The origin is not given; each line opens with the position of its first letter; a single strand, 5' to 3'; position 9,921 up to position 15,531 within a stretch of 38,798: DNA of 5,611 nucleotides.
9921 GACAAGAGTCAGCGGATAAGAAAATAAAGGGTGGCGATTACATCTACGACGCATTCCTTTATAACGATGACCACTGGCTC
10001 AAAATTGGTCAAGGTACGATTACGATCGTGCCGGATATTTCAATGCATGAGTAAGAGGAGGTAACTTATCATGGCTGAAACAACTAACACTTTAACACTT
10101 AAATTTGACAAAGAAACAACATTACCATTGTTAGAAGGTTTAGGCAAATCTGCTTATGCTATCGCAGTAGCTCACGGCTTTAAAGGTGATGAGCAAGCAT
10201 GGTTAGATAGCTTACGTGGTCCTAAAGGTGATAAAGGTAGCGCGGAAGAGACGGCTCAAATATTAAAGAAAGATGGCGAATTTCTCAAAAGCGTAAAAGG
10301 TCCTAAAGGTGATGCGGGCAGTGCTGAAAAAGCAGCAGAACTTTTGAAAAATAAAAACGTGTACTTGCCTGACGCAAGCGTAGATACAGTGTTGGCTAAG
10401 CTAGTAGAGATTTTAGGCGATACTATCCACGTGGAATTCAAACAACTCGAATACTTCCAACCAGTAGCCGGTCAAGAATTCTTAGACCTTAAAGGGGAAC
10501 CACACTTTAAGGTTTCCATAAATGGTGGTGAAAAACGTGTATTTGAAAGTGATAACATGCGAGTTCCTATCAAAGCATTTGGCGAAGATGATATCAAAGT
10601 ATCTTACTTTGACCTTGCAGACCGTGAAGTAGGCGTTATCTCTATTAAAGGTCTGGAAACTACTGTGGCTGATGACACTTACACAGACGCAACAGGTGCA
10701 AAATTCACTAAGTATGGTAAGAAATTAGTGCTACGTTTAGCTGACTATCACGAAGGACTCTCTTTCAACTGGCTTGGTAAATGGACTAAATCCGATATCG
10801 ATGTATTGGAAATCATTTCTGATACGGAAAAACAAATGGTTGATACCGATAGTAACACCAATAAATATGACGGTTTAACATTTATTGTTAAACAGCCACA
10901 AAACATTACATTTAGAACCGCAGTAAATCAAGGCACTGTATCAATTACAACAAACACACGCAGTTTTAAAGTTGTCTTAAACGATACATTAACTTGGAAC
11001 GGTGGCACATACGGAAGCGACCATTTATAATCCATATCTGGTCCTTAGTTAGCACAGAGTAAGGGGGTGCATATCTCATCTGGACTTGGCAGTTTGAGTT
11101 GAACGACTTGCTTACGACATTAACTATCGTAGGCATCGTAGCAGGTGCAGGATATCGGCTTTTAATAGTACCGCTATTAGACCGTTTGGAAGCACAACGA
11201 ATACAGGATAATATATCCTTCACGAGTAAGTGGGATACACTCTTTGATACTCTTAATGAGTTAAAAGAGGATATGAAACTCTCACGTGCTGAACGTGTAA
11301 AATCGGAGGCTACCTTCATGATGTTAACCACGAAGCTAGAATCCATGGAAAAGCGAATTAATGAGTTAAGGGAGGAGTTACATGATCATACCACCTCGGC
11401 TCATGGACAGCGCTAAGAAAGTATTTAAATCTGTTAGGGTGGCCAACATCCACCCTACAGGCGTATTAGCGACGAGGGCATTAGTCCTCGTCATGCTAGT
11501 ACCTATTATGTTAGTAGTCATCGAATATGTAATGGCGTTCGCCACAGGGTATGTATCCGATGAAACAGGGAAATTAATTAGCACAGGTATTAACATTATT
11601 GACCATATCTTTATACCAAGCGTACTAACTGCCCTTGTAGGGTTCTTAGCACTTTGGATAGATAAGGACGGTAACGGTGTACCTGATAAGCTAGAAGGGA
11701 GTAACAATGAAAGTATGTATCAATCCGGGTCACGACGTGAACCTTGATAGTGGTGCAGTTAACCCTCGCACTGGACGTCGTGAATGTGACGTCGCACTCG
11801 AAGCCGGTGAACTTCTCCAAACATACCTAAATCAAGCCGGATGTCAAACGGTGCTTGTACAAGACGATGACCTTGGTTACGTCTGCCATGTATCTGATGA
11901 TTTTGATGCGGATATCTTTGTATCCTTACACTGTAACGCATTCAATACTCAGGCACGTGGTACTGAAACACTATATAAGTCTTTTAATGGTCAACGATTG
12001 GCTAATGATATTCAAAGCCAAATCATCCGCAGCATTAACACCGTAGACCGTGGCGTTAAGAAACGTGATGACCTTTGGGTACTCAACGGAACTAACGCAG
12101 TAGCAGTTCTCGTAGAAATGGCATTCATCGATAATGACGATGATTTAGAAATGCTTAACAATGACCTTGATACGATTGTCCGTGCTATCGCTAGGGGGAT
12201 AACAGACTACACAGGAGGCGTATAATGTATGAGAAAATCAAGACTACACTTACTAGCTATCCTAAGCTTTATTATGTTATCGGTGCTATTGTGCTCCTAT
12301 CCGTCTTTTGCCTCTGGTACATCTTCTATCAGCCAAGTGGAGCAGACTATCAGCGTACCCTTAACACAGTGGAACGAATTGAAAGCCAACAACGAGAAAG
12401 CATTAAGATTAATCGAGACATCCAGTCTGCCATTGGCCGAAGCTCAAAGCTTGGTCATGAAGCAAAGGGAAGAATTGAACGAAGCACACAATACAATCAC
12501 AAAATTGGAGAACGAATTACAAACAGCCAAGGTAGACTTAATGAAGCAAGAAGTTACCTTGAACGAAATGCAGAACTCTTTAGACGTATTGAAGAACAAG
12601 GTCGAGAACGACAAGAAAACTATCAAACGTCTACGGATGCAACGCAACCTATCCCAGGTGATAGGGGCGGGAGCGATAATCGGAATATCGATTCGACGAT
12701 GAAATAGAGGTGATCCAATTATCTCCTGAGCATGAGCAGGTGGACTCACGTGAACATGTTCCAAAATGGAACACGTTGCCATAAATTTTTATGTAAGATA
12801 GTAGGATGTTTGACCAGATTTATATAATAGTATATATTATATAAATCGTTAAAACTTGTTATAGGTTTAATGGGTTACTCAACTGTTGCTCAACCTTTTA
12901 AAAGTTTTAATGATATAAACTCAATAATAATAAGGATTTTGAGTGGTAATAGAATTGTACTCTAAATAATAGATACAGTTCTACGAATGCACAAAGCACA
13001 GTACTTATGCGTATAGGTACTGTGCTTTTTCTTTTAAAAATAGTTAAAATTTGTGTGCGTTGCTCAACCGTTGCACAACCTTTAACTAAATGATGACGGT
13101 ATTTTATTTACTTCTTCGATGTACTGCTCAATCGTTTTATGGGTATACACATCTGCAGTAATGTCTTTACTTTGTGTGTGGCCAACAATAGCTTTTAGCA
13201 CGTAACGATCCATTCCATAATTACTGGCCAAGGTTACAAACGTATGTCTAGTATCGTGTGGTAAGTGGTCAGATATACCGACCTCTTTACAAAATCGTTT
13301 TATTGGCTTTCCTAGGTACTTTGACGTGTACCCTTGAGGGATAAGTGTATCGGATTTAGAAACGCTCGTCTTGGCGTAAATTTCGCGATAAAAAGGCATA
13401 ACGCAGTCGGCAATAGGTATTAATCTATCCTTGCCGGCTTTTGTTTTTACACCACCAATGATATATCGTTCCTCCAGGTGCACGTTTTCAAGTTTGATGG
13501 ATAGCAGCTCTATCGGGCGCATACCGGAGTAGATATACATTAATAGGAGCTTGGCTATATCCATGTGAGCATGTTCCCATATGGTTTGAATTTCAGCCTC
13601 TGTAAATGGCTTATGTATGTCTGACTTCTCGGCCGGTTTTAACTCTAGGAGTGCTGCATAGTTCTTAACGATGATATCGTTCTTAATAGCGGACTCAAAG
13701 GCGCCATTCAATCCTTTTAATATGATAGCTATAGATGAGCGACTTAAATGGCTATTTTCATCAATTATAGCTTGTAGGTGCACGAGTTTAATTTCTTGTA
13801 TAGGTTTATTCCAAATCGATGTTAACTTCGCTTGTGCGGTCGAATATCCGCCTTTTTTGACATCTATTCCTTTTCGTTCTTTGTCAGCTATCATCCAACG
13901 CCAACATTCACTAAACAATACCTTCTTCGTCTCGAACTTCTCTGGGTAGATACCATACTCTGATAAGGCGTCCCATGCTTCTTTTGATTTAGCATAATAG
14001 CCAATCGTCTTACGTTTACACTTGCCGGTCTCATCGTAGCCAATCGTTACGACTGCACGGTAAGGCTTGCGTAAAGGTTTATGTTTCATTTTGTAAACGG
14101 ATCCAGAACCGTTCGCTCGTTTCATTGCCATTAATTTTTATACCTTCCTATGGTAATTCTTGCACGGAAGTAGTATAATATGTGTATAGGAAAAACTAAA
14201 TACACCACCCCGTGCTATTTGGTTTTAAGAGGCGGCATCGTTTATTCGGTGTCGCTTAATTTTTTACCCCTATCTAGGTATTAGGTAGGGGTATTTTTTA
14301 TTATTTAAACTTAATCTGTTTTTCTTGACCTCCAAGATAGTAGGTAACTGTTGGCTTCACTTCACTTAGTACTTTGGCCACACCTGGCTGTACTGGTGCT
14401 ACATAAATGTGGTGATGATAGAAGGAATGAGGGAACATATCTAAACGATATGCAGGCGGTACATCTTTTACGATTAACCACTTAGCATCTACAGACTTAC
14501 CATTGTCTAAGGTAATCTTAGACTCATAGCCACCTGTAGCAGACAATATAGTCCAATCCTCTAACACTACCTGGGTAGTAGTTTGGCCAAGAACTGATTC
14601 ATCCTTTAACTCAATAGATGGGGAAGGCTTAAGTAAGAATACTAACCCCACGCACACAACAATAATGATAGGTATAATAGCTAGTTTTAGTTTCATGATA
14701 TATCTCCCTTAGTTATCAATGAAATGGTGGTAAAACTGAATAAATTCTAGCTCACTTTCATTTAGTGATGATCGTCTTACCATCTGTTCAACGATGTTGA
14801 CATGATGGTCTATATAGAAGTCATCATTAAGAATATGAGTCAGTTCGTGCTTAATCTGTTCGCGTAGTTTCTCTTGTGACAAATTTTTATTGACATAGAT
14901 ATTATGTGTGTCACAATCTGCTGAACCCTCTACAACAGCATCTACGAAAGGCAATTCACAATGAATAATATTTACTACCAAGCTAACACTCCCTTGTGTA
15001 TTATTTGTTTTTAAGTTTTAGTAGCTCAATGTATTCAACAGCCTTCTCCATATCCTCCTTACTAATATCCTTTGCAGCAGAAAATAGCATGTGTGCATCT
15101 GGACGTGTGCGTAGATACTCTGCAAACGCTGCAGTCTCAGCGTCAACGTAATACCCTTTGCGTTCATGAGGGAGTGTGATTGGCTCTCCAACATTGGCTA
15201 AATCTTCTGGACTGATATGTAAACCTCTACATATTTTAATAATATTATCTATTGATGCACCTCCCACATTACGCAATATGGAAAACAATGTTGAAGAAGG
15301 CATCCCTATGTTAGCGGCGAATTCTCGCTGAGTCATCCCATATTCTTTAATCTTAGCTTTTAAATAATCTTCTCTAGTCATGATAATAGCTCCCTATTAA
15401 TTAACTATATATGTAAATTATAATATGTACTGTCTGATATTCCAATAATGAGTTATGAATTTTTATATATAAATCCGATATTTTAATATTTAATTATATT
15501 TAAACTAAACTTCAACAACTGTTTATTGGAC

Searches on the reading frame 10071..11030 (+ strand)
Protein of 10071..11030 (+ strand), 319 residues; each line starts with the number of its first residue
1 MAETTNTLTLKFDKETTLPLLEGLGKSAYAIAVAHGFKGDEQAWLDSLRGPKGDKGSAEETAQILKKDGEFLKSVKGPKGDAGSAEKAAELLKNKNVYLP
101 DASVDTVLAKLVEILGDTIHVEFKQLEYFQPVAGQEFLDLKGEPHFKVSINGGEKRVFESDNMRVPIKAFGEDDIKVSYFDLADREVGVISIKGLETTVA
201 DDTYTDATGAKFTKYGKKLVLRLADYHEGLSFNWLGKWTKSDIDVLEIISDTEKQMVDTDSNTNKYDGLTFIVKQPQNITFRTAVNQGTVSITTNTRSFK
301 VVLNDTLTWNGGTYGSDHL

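Call 38: search_protein_families(library=phrogs, proteins=[window:10071-11030:+], max_evalue=0.00001)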
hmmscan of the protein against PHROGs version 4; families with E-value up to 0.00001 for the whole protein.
window:10071-11030:+ (319 aa): 7 families
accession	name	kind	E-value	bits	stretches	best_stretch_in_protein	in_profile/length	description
phrog_22483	-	unknown function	8.1e-29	101.7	1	69-204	52-183/306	-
phrog_5132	-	unknown function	3.8e-13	50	1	10-204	14-233/411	-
phrog_25979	-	unknown function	9.4e-11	42.1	1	25-123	226-304/521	-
phrog_19976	-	tail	6e-08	33.4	1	25-59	109-143/256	tail assembly protein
phrog_14726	-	tail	1.1e-06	28.8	1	25-61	124-160/537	tail fiber protein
phrog_15433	-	tail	1.7e-06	27.8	1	25-82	51-106/798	tail sheath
phrog_13286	-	tail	8.3e-06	25.4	0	25-58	70-103/662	tail protein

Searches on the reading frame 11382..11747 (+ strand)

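Call 38: search_protein_families(library=phrogs, proteins=[window:11382-11747:+], max_evalue=0.00001)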
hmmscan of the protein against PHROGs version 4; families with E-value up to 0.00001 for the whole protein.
window:11382-11747:+ (121 aa): 1 family
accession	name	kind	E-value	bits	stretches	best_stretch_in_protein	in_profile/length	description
phrog_27828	-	unknown function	2.9e-53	180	1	6-115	4-113/117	-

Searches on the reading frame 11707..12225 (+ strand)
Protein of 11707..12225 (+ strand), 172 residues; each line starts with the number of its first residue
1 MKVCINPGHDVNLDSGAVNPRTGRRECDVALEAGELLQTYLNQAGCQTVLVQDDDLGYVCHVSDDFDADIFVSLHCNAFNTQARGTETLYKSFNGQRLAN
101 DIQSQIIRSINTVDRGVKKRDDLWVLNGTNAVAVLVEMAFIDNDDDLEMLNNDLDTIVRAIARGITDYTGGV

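Call 38: search_protein_families(library=phrogs, proteins=[window:11707-12225:+], max_evalue=0.00001)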
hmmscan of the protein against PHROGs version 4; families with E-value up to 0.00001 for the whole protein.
window:11707-12225:+ (172 aa): 4 families
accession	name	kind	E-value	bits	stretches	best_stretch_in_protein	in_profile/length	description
phrog_435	-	lysis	3.8e-59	202.1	1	1-171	113-287/556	endolysin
phrog_2742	-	lysis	5.6e-30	105.9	1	2-170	3-182/318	endolysin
phrog_489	-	lysis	3.7e-17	63.3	1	65-168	246-351/459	endolysin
phrog_12727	-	lysis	1.1e-15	58.8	1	3-167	165-340/393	endolysin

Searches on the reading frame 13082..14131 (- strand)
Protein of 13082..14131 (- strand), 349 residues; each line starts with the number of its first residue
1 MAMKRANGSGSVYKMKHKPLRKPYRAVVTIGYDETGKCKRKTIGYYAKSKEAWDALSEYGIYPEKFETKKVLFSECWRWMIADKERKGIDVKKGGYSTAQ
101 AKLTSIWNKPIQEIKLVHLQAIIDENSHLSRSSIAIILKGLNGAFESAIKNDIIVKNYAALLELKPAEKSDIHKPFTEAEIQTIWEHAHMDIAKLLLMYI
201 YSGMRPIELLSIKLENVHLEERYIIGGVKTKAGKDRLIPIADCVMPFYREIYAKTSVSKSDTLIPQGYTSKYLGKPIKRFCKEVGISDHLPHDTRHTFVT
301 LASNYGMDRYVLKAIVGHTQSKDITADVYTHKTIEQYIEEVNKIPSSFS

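Call 14: search_protein_families(library=phrogs, proteins=[window:13082-14131:-], max_evalue=0.001)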
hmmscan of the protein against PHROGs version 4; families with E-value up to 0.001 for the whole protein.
window:13082-14131:- (349 aa): 3 families
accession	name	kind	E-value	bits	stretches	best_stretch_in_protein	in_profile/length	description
phrog_1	-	integration and excision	4.6e-48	165.9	1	12-344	112-447/611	integrase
phrog_216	-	integration and excision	2.6e-21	77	1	144-345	25-237/301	integrase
phrog_7685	-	integration and excision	3e-07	31.2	1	236-344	129-235/240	integrase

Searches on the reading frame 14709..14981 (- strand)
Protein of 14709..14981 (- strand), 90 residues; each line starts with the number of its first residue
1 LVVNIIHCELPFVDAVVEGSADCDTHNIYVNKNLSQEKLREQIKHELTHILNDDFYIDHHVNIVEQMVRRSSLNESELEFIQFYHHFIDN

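Call 14: search_protein_families(library=phrogs, proteins=[window:14709-14981:-], max_evalue=0.001)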
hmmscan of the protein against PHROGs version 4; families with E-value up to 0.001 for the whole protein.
window:14709-14981:- (90 aa): 4 families
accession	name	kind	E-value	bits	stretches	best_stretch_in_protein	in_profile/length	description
phrog_20936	-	unknown function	2.2e-29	102.7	1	1-88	4-91/91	-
phrog_87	-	other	1.4e-05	26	1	19-60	65-106/227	metallo-protease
phrog_1233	-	unknown function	0.00025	21.3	1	17-70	36-92/306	-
phrog_20886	-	unknown function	0.00031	21.4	1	25-57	26-58/72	-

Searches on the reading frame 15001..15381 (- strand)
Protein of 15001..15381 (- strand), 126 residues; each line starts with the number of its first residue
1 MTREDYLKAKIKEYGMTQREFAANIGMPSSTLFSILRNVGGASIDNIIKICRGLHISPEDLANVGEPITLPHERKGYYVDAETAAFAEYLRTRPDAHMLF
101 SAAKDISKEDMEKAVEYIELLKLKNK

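Call 14: search_protein_families(library=phrogs, proteins=[window:15001-15381:-], max_evalue=0.001)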
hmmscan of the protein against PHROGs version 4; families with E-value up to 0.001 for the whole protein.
window:15001-15381:- (126 aa): 8 families
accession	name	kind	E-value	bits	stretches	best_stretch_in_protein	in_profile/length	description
phrog_8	-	transcription regulation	6.2e-11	43.3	1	6-108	165-248/346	transcriptional regulator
phrog_4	-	transcription regulation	1.8e-09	38.1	1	3-78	137-213/400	transcriptional repressor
phrog_3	-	transcription regulation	1.9e-07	32.2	1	5-72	91-158/430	transcriptional repressor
phrog_1373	-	transcription regulation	1.4e-06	29.4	1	5-65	66-126/166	transcriptional regulator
phrog_4779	-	transcription regulation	6e-06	27.7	1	1-39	1-39/98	transcriptional regulator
phrog_21705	-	unknown function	9.4e-06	26.3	1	6-62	123-179/184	-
phrog_4583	-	transcription regulation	0.00014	22.8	1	7-62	15-70/81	transcriptional repressor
phrog_7241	-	transcription regulation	0.00032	21.7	1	4-62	63-121/122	transcriptional regulator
